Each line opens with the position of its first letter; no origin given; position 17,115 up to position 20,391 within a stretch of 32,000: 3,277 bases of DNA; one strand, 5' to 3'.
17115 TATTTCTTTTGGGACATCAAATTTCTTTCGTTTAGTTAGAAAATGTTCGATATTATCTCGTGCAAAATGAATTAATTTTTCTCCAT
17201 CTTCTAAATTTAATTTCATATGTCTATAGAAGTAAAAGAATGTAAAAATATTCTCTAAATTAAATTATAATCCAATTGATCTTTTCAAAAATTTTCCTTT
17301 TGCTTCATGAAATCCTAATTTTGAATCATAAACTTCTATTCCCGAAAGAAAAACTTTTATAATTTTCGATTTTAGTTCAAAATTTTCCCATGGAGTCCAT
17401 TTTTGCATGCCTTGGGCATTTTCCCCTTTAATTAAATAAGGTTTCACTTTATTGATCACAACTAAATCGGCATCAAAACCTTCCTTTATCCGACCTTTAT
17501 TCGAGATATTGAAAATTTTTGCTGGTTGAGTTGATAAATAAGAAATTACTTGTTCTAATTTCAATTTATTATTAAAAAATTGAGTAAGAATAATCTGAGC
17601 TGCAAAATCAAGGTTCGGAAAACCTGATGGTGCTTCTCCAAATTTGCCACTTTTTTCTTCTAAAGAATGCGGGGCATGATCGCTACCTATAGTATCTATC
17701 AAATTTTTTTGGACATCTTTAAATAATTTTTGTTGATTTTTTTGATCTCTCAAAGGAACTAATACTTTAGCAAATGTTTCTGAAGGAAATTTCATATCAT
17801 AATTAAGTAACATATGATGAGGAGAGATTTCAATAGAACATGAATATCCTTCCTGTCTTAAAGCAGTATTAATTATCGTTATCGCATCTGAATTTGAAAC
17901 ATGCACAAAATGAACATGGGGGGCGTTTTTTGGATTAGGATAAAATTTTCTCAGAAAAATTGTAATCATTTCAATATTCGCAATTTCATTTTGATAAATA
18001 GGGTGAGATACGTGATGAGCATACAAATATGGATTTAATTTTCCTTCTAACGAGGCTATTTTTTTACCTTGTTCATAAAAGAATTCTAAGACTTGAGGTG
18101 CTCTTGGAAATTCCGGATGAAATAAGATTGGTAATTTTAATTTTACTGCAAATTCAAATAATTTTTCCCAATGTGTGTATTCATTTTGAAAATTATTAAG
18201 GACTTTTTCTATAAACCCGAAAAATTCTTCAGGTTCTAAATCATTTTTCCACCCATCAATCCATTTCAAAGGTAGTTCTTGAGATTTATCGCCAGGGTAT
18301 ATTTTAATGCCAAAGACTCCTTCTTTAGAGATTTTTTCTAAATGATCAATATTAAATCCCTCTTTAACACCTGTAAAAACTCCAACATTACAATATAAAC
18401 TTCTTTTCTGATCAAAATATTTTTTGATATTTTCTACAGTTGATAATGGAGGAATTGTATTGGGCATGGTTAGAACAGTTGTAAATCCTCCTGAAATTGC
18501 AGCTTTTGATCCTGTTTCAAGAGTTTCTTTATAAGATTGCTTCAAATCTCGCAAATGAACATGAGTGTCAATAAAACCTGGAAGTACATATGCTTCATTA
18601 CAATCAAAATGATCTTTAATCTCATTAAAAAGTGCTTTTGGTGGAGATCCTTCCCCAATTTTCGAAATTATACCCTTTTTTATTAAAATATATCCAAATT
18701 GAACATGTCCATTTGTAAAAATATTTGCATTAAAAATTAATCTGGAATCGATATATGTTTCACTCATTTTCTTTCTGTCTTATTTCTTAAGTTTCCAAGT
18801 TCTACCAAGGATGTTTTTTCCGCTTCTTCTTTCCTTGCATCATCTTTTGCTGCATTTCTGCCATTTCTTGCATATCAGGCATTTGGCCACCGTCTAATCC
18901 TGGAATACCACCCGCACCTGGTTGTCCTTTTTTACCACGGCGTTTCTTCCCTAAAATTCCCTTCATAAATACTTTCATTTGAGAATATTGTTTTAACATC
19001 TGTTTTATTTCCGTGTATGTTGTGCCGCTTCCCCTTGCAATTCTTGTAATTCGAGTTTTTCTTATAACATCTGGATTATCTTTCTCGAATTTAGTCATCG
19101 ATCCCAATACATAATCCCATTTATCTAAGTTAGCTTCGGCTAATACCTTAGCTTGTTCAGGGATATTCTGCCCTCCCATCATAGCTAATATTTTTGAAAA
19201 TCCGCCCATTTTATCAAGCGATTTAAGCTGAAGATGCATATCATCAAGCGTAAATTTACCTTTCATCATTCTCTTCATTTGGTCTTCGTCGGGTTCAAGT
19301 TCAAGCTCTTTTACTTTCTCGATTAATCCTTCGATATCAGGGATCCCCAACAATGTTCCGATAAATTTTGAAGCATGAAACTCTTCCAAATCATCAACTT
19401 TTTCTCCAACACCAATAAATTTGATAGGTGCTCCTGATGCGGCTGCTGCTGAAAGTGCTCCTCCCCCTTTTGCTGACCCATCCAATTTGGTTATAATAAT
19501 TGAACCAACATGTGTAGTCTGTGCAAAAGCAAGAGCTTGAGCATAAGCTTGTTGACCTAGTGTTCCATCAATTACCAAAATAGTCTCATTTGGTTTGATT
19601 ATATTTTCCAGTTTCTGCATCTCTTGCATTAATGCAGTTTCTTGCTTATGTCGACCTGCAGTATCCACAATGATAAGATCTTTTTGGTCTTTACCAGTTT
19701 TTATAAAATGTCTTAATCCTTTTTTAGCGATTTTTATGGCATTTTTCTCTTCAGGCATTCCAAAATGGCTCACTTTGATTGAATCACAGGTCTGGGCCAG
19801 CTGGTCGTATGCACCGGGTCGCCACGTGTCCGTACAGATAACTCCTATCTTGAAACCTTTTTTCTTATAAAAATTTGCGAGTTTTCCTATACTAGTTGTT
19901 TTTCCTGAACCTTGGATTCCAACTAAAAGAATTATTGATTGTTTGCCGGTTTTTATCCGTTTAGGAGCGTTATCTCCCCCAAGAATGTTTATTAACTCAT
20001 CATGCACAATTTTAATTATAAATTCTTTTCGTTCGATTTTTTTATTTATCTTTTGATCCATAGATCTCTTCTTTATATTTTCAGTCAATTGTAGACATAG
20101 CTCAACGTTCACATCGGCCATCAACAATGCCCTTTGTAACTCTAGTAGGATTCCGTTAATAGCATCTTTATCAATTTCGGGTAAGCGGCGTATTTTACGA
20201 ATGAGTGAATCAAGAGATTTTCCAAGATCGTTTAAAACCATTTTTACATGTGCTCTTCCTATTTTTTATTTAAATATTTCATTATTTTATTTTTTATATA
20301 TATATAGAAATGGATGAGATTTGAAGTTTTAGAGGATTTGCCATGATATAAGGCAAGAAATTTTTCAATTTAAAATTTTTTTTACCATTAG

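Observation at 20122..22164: The LRR gene is bracketed by srp54 and a diverged 40-codon copy of the srp54 5' end: footprint of a ~1.8-kb insertion or recombination junction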

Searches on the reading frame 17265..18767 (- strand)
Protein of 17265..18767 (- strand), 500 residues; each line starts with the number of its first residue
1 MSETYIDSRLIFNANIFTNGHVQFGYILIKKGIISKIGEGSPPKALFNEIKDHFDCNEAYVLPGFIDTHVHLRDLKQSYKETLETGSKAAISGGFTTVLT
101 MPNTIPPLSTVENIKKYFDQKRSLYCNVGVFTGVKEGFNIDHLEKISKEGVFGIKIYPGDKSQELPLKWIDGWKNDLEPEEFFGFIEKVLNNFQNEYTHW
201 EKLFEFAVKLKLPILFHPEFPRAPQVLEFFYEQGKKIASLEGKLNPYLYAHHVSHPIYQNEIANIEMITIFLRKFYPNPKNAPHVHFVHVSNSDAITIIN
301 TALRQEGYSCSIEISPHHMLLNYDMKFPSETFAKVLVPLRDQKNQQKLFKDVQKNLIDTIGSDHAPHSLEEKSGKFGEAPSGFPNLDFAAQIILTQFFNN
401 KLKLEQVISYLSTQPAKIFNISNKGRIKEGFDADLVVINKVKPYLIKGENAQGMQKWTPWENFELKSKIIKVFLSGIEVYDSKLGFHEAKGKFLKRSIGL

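Call 8: search_protein_families(library=pfam, proteins=[window:17265-18767:-], max_evalue=0.01)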
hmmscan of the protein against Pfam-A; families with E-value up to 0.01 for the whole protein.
window:17265-18767:- (500 aa): 2 families
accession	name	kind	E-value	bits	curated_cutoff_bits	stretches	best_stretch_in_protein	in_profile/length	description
PF01979.26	Amidohydro_1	-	3.7e-26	92.6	25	2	331-476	227-342/345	Amidohydrolase family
PF07969.17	Amidohydro_3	-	7.8e-11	42.6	29.7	2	400-439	405-445/472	Amidohydrolase family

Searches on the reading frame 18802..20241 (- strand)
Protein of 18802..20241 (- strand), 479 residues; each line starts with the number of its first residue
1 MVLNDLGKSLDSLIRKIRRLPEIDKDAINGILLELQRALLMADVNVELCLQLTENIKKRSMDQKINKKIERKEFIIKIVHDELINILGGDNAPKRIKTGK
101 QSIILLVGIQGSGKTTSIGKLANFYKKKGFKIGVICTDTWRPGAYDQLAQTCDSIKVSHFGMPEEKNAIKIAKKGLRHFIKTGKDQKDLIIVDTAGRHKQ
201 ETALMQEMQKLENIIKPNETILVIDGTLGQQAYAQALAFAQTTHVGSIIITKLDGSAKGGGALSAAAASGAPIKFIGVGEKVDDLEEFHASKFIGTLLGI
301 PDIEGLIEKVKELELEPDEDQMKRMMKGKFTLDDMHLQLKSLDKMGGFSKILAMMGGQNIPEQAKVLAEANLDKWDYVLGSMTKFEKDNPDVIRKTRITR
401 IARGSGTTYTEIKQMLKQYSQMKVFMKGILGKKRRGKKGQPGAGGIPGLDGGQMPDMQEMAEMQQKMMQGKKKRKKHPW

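Call 8: search_protein_families(library=pfam, proteins=[window:18802-20241:-], max_evalue=0.01)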
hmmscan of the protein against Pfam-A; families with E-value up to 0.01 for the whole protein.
window:18802-20241:- (479 aa): 14 families
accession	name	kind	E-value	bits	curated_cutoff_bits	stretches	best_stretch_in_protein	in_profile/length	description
PF00448.28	SRP54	-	2.4e-70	236.6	22.7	1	102-298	2-195/196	SRP54-type protein, GTPase domain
PF02978.25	SRP_SPB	-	2.9e-26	92.1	27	1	329-426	1-91/91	Signal peptide binding domain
PF02881.24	SRP54_N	-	4.1e-15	56.2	22.4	1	6-83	1-75/75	SRP54-type protein, helical bundle domain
PF02492.25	cobW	-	1.3e-07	31.8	20.7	1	103-256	2-156/180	CobW/HypB/UreG, nucleotide-binding domain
PF13401.12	AAA_22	-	6.8e-06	26.9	27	1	100-214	4-110/130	AAA domain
PF20720.3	nSTAND3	-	1.7e-05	25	27.2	0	100-135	16-51/155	Novel STAND NTPase 3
PF13604.12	AAA_30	-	8.4e-05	22.8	27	1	94-199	11-101/191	AAA domain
PF03205.20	MobB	-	0.00034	21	26.6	1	103-138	1-36/133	Molybdopterin guanine dinucleotide synthesis protein B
PF13191.12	AAA_16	-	0.00087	20.3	32.6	1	94-226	17-140/167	AAA ATPase domain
PF03308.22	MeaB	-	0.0014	18.2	23.1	1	97-138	29-70/273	Methylmalonyl Co-A mutase-associated GTPase MeaB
PF19993.5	DO-GTPase2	-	0.0017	18.5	27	1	103-226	2-129/226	Double-GTPase 2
PF03029.23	ATP_bind_1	-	0.0038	17.5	27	1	107-198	2-102/240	Conserved hypothetical ATP binding protein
PF13238.12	AAA_18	-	0.0079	17.1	29.4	0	104-142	1-34/128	AAA domain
PF13671.12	AAA_33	-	0.0085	16.8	27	0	104-205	2-88/143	AAA domain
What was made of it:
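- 18802..20241 (-): Full-length srp54 (479 aa), annotated DSAG12_01516. Pfam SRP54_N, SRP54 and SRP_SPB (call 8).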

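Call 11: find_encoding_contigs(protein=window:18802-20241:-, flank=10000, max_places=10)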
Protein window:18802-20241:- (479 aa): no gene with exactly this product is on record in the collection.

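Call 13: find_related_loci(query=window:18802-20241:-, collection=genome_contigs, flank=10000)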
Query window:18802-20241:- (479 aa) in genome_contigs; peptide patterns used: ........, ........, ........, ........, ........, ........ (x = any residue, [..] = any of these).
270 stretches matched a pattern; 71 encode a relative of the query (tblastn E <= 1e-3); 71 distinct loci.
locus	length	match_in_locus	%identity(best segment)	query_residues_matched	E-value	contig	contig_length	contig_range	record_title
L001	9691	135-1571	89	1-479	0e+0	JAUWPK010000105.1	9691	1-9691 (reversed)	MAG: Promethearchaeum sp. isolate CSMAG_2474 CSMAG_2474_k141_1465384_length_9691_cov_8.0000, whole genome shotgun sequen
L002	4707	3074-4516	88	1-479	0e+0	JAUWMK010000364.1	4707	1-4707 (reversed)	MAG: Promethearchaeum sp. isolate CSMAG_2396 CSMAG_2396_k141_185960_length_4707_cov_5.9759, whole genome shotgun sequenc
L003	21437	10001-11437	72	1-479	0e+0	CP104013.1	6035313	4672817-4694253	Candidatus Lokiarchaeum ossiferum isolate Loki-B35 chromosome, complete genome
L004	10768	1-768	91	227-479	2e-141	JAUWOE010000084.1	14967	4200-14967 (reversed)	MAG: Promethearchaeum sp. isolate CSMAG_2442 CSMAG_2442_k141_534227_length_14967_cov_6.9911, whole genome shotgun sequen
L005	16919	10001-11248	50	3-420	5e-125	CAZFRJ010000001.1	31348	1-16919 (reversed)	MAG TPA_asm: uncultured Candidatus Bathyarchaeia archaeon isolate binchicken_co124_201 genome assembly, contig: NODE_490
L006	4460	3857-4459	85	1-201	1e-112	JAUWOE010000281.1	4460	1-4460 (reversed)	MAG: Promethearchaeum sp. isolate CSMAG_2442 CSMAG_2442_k141_523344_length_4460_cov_7.0000, whole genome shotgun sequenc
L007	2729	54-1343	44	1-432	5e-114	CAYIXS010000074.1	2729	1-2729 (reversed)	MAG TPA_asm: Candidatus Woesearchaeota archaeon isolate ERP119705_co6_524 genome assembly, contig: NODE_80789_length_272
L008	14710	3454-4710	44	1-421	1e-108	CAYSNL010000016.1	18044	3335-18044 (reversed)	MAG TPA_asm: Candidatus Woesearchaeota archaeon isolate binchicken_co38_1257 genome assembly, contig: NODE_6545_length_1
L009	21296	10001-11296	43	1-434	3e-108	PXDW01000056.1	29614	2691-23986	MAG: Candidatus Woesearchaeota archaeon isolate T3Sed10_350R1 T3-Sed10-C2203, whole genome shotgun sequence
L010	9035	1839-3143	43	1-432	2e-107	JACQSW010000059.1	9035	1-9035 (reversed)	MAG: Candidatus Woesearchaeota archaeon isolate NC_groundwater_1395_Ag_S-0.2um_39_41 S_p2_S4_coassembly_k141_1720222, wh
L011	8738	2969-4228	43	1-421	1e-104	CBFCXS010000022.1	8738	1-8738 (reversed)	MAG TPA_asm: Candidatus Woesearchaeota archaeon isolate SRR26215688_concoct_3 genome assembly, contig: ERZ25073478.5770,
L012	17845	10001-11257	44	1-421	1e-104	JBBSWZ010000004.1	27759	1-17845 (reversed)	MAG: Nanoarchaeota archaeon isolate H51-bin078_1 H51_bin078_1_000000000004, whole genome shotgun sequence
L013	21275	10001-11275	43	1-427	2e-104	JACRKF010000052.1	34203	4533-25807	MAG: Candidatus Woesearchaeota archaeon isolate NC_groundwater_1848_Pr3_B-0.1um_32_11 SR-2_scaffold_141_3879165, whole g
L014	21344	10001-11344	43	1-449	1e-104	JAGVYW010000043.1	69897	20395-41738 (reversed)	Candidatus Woesearchaeota archaeon isolate RIFCSPHIGHO2_02_FULL_32_12 rifcsphigho2_02_scaffold_1742, whole genome shotgu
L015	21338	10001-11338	43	1-449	2e-110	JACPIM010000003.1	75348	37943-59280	MAG: Candidatus Woesearchaeota archaeon isolate NC_groundwater_440_Ag_B-0.1um_30_18 GD18-4_B1_scaffold_950, whole genome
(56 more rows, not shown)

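Call 28: find_related_loci(query=window:18802-20241:-, collection=metagenome_contigs, flank=6000)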
Query window:18802-20241:- (479 aa) in metagenome_contigs; peptide patterns used: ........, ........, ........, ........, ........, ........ (x = any residue, [..] = any of these).
399 stretches matched a pattern; 96 encode a relative of the query (tblastn E <= 1e-3); the best 80 are kept; 80 distinct loci.
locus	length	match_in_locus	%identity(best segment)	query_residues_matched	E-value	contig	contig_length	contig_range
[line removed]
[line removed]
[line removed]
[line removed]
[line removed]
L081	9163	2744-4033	44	1-432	6e-110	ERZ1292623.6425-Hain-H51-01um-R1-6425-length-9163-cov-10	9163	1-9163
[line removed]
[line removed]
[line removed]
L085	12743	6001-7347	43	1-444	2e-107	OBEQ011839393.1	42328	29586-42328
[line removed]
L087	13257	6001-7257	44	1-421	8e-105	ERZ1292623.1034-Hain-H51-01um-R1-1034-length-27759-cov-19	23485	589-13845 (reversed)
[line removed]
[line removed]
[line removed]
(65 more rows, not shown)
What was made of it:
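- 18802..20241 (-): 85-91% amino-acid identity to Promethearchaeum relatives, some over partial matches (calls 13, 28).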
